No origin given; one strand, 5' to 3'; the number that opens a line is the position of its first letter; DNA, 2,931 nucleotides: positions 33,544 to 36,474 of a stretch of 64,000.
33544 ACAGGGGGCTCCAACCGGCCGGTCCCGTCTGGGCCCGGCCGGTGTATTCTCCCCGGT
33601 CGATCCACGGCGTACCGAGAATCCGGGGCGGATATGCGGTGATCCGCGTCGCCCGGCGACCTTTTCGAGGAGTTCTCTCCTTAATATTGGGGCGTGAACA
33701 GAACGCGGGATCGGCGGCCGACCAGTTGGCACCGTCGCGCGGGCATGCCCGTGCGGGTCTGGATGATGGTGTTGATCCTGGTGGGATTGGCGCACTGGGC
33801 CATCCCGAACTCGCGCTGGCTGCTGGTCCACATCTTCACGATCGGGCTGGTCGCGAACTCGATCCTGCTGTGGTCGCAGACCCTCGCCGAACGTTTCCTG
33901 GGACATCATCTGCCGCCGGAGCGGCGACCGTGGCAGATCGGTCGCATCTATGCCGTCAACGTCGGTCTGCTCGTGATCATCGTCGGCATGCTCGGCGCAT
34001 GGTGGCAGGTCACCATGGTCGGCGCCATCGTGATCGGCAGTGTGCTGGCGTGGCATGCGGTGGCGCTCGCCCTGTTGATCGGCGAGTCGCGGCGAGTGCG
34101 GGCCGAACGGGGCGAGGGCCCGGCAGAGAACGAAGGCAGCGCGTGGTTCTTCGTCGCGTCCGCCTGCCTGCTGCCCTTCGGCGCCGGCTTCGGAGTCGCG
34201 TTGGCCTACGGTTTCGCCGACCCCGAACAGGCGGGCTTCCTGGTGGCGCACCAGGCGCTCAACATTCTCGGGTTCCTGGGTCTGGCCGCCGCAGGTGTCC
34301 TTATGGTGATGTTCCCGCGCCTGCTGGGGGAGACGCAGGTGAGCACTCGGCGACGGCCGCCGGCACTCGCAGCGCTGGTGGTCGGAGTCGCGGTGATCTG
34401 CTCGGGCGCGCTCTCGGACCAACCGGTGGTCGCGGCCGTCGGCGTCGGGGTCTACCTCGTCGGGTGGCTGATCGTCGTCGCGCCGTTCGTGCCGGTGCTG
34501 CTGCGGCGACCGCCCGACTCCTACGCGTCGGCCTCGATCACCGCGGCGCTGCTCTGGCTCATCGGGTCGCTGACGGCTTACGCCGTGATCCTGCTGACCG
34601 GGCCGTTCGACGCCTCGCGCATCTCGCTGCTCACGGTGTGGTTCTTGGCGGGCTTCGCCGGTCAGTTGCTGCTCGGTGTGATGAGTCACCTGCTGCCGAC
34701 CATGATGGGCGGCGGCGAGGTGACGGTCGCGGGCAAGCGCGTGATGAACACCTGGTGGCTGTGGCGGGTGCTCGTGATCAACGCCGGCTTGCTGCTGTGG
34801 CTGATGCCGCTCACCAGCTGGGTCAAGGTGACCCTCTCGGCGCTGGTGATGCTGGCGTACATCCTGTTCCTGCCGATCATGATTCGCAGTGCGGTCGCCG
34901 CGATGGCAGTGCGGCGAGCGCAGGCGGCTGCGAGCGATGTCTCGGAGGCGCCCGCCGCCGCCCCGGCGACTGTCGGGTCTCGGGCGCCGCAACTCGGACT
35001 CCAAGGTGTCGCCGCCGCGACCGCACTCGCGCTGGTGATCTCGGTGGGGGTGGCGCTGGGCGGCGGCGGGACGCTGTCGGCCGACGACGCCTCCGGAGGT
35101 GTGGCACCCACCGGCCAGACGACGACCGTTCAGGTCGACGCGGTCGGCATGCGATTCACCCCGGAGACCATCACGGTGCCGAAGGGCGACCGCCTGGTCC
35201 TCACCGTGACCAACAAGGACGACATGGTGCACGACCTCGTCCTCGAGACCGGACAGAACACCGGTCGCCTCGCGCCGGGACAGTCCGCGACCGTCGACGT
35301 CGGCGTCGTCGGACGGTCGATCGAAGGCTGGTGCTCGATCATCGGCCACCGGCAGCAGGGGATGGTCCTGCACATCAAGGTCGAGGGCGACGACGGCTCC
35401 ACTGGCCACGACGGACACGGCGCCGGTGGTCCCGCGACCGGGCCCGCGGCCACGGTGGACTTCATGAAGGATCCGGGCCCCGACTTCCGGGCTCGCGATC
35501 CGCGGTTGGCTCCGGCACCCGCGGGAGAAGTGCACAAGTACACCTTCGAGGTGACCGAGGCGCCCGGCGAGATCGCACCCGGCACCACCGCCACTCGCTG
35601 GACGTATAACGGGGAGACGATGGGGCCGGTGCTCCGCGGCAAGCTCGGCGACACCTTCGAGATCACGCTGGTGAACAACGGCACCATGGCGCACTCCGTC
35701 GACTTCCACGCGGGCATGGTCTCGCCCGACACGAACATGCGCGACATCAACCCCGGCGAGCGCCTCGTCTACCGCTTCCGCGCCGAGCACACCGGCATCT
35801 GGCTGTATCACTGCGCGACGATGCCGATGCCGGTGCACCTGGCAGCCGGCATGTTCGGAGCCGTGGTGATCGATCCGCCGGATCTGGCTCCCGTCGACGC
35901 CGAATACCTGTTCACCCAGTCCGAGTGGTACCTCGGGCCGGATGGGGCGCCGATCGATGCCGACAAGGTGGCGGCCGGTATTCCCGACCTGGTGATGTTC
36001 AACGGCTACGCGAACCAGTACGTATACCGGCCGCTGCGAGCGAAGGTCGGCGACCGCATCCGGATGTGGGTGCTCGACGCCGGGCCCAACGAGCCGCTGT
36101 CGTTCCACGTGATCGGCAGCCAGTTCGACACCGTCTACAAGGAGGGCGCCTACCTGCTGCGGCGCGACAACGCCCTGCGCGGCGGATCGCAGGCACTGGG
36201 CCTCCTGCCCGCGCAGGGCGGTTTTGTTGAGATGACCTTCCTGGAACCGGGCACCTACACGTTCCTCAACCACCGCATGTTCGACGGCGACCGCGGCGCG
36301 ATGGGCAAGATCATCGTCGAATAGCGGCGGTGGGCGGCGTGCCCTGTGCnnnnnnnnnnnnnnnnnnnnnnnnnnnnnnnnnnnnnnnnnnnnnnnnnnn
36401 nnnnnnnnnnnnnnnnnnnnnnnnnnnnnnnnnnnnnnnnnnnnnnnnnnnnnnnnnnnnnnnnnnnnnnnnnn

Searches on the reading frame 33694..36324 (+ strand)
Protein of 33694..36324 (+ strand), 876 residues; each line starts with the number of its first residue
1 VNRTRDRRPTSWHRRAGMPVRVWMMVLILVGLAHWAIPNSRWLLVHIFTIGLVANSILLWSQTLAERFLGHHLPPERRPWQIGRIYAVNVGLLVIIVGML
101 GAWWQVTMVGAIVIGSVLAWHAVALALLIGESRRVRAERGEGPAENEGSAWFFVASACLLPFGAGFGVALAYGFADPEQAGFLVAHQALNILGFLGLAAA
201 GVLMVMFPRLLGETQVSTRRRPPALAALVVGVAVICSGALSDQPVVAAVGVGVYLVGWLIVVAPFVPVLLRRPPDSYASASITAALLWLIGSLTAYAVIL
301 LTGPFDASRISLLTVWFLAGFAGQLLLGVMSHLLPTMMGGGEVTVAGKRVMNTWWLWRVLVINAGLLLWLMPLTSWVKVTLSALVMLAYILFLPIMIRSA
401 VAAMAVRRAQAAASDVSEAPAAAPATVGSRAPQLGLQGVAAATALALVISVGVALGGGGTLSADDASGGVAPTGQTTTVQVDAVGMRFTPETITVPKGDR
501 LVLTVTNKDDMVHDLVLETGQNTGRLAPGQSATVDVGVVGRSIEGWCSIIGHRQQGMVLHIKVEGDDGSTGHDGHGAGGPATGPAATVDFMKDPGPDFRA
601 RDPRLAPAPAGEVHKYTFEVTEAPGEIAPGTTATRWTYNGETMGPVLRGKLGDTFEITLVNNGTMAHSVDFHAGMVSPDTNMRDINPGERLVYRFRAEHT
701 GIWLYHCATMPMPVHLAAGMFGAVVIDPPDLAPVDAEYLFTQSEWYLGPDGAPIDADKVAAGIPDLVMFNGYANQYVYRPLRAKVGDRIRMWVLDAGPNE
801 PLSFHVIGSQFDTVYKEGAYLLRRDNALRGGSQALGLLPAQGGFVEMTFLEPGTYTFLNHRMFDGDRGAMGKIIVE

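Call 3: search_protein_families(library=pfam, proteins=[window:33694-36324:+], max_evalue=0.01)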
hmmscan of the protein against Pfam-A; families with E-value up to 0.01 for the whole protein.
window:33694-36324:+ (876 aa): 5 families
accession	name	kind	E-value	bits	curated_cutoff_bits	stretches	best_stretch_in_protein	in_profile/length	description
PF07732.21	Cu-oxidase_3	-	1.3e-15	57.9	21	1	621-729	3-117/119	Multicopper oxidase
PF13473.12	Cupredoxin_1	-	1.8e-11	44.4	27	1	473-536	17-80/104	Cupredoxin-like domain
PF07731.20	Cu-oxidase_2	-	3.2e-11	43.6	20.4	1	636-729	22-136/137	Multicopper oxidase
PF00127.26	Copper-bind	-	2.6e-08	34.6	21.2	0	656-726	26-98/99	Copper binding proteins, plastocyanin/azurin family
PF23509.1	MSMEG_3727_PQQ-assoc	-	0.0018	18.2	27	0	451-519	23-87/152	MSMEG_3727, PQQ-associated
